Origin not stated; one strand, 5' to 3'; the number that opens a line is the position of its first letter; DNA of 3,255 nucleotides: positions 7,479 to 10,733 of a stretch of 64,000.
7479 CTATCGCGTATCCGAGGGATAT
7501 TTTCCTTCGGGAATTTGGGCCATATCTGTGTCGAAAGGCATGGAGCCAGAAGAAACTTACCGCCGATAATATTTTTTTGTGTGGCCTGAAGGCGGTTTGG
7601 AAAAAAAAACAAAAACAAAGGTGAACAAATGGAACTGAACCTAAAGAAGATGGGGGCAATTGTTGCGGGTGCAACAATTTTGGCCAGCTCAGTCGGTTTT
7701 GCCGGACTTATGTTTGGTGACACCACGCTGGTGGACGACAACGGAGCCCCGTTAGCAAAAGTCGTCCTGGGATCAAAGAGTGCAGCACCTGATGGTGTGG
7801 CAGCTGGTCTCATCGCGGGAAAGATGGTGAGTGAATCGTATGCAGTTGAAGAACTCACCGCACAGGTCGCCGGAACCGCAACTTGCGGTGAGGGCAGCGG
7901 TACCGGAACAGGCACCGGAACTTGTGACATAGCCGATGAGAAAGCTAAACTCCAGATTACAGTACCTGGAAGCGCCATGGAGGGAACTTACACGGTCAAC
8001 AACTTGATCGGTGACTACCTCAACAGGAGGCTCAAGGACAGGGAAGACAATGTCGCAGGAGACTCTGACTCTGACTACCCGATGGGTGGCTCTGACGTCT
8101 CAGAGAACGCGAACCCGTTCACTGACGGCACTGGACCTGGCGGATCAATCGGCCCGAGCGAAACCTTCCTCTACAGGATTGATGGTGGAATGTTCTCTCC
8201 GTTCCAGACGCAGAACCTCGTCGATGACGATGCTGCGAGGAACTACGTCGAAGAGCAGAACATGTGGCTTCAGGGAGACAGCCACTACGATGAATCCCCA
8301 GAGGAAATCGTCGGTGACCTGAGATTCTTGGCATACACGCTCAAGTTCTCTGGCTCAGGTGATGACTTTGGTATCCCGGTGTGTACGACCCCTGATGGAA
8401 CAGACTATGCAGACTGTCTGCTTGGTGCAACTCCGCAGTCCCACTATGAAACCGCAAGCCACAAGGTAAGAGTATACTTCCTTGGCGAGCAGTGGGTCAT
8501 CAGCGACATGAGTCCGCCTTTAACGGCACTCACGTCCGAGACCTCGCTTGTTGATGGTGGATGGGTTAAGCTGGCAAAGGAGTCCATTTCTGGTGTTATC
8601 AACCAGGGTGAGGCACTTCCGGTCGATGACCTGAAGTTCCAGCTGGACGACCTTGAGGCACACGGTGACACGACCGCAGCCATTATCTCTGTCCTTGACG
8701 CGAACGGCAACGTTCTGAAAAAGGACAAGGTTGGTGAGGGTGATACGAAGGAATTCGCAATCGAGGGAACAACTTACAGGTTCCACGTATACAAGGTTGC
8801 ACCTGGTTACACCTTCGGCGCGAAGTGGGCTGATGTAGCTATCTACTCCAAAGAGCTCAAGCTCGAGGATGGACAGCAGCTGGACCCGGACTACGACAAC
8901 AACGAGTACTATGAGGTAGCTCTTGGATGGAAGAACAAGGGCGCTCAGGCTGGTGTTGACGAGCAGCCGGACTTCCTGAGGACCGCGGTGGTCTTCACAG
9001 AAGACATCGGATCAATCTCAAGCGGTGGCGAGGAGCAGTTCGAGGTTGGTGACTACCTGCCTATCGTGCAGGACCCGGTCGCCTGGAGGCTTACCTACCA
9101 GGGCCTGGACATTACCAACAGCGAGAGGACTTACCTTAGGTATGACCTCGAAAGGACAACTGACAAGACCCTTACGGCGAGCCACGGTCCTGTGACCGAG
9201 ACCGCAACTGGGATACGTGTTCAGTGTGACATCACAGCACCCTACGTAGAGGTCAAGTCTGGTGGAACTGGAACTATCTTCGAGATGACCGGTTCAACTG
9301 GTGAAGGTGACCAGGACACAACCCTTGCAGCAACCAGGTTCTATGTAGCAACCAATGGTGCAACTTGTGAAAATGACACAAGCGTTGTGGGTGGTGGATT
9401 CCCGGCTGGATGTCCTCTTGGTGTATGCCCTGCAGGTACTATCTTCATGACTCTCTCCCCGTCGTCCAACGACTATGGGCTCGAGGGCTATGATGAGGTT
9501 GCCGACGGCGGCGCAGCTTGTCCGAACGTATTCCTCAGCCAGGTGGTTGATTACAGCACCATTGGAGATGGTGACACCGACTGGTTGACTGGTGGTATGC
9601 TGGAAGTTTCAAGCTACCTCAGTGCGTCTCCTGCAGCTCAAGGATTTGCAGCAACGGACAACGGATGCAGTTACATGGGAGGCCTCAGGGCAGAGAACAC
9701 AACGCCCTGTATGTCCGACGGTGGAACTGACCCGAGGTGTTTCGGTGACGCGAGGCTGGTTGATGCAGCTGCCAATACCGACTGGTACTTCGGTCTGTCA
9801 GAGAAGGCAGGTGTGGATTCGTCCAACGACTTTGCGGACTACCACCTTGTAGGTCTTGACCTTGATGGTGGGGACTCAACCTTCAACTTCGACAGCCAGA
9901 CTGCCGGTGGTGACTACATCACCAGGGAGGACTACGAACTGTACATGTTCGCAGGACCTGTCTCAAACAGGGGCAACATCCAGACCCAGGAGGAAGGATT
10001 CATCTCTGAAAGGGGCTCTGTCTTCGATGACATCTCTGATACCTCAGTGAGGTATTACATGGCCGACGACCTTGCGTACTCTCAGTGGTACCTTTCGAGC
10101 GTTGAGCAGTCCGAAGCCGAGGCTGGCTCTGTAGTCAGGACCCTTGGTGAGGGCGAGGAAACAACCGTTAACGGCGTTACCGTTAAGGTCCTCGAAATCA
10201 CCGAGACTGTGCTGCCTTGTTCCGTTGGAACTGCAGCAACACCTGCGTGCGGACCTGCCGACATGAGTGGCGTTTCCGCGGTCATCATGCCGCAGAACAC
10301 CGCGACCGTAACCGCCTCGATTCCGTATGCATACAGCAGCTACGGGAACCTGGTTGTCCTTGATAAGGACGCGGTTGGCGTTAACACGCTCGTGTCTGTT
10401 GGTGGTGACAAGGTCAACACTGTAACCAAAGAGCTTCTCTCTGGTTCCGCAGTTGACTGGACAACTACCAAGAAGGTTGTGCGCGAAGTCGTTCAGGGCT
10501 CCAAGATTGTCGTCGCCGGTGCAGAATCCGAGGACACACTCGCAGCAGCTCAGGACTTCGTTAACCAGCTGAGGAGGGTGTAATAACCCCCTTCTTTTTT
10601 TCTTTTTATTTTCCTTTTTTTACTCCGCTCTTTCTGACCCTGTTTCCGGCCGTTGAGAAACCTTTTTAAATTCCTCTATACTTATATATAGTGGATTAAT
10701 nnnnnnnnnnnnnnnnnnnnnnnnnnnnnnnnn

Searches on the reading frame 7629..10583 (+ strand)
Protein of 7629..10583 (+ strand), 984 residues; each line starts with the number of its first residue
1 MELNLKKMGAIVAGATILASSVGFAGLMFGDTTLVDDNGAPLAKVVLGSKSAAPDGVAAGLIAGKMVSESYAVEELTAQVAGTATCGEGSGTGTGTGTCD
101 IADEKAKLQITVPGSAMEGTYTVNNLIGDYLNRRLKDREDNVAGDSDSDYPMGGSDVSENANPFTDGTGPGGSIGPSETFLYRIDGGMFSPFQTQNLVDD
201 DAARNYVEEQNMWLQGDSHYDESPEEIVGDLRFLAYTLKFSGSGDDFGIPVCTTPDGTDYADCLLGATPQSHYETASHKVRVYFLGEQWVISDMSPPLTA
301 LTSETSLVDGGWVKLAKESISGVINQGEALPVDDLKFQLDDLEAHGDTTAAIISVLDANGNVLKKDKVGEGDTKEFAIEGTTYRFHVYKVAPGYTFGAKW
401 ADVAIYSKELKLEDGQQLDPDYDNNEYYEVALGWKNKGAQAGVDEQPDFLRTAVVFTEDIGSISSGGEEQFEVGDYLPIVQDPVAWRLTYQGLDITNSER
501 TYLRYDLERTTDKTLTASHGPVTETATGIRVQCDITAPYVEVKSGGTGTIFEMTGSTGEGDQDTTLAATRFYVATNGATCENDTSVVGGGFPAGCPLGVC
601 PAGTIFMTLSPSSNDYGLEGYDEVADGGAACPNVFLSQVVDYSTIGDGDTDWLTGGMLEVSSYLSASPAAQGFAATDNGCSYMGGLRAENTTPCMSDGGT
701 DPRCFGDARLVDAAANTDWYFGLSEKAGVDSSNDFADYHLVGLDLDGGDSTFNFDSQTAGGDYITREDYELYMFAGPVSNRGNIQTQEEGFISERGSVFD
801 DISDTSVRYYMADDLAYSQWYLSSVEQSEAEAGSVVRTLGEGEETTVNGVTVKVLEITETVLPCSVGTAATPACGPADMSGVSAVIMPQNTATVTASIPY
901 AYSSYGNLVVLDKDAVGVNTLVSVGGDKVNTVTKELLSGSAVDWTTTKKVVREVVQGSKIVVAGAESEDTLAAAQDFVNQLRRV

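Call 6: search_protein_families(library=pfam, proteins=[window:7629-10583:+], max_evalue=0.1)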
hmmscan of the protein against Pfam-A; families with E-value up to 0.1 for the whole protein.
window:7629-10583:+ (984 aa): 1 family
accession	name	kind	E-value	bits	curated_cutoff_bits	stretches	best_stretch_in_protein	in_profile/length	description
PF05124.17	S_layer_C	-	9.1e-12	45.4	23.9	1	37-981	11-177/177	S-layer like family, outer domain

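Call 7: search_protein_families(library=ncbifam, proteins=[window:7629-10583:+], max_evalue=0.1)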
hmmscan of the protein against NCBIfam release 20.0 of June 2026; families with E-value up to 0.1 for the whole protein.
window:7629-10583:+ (984 aa): 1 family
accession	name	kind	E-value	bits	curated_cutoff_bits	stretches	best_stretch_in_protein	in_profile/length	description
TIGR01564.1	S_layer_MJ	subfamily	4.2e-06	25.7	25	2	919-980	504-570/571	S-layer protein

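Call 15: find_encoding_contigs(protein=window:7629-10583:+, flank=10000, max_places=6)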
Protein window:7629-10583:+ (984 aa): 2 contigs read that carry it; 2 places shown.
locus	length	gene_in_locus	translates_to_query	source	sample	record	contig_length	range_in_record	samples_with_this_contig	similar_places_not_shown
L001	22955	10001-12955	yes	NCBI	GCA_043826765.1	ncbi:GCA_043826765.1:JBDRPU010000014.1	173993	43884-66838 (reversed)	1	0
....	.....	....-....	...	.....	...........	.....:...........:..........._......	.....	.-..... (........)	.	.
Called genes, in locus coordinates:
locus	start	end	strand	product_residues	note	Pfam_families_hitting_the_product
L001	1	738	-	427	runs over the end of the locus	PF00324:AA_permease, PF03845:Spore_permease (weak), PF13520:AA_permease_2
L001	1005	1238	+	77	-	-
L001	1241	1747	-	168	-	PF00173:Cyt-b5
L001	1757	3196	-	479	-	PF00587:tRNA-synt_2b, PF03129:HGTP_anticodon, PF09180:ProRS-C_1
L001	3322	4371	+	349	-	-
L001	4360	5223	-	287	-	PF00892:EamA, PF10639:TMEM234 (faint), PF00892:EamA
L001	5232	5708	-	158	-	PF12895:ANAPC3 (faint)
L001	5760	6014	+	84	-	-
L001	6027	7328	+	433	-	PF01368:DHH (weak), PF27767:Arc_Cdc45 (faint), PF21763:DHH_CID, PF02272:DHHA1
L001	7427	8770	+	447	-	-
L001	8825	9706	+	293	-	PF23023:Anti-Pycsar_Apyc1, PF13691:Lactamase_B_4 (weak), PF00753:Lactamase_B (weak), PF12706:Lactamase_B_2 (weak)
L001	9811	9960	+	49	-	-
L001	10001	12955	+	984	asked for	PF05124:S_layer_C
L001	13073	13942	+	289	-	-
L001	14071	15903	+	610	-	-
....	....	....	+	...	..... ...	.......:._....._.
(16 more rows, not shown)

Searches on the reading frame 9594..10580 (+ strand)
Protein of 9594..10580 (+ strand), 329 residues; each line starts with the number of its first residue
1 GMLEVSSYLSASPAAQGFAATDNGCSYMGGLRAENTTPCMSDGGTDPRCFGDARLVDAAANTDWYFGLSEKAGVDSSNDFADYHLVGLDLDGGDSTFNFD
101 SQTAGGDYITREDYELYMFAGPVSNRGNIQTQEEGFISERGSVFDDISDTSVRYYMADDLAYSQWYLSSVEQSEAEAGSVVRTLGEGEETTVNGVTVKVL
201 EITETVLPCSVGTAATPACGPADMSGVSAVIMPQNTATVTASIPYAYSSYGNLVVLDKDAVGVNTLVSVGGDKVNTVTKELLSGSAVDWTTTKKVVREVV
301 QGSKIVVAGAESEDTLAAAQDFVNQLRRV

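Call 59: find_related_loci(query=window:9594-10580:+, collection=metagenome_contigs, flank=10000)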
Query window:9594-10580:+ (329 aa) in metagenome_contigs; peptide patterns used: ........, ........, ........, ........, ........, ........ (x = any residue, [..] = any of these).
83 stretches matched a pattern; 2 encode a relative of the query (tblastn E <= 1e-3); 2 distinct loci.
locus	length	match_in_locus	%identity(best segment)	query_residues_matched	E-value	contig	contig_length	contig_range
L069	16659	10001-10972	81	1-329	6e-177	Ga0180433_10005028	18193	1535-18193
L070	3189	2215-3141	46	56-328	2e-66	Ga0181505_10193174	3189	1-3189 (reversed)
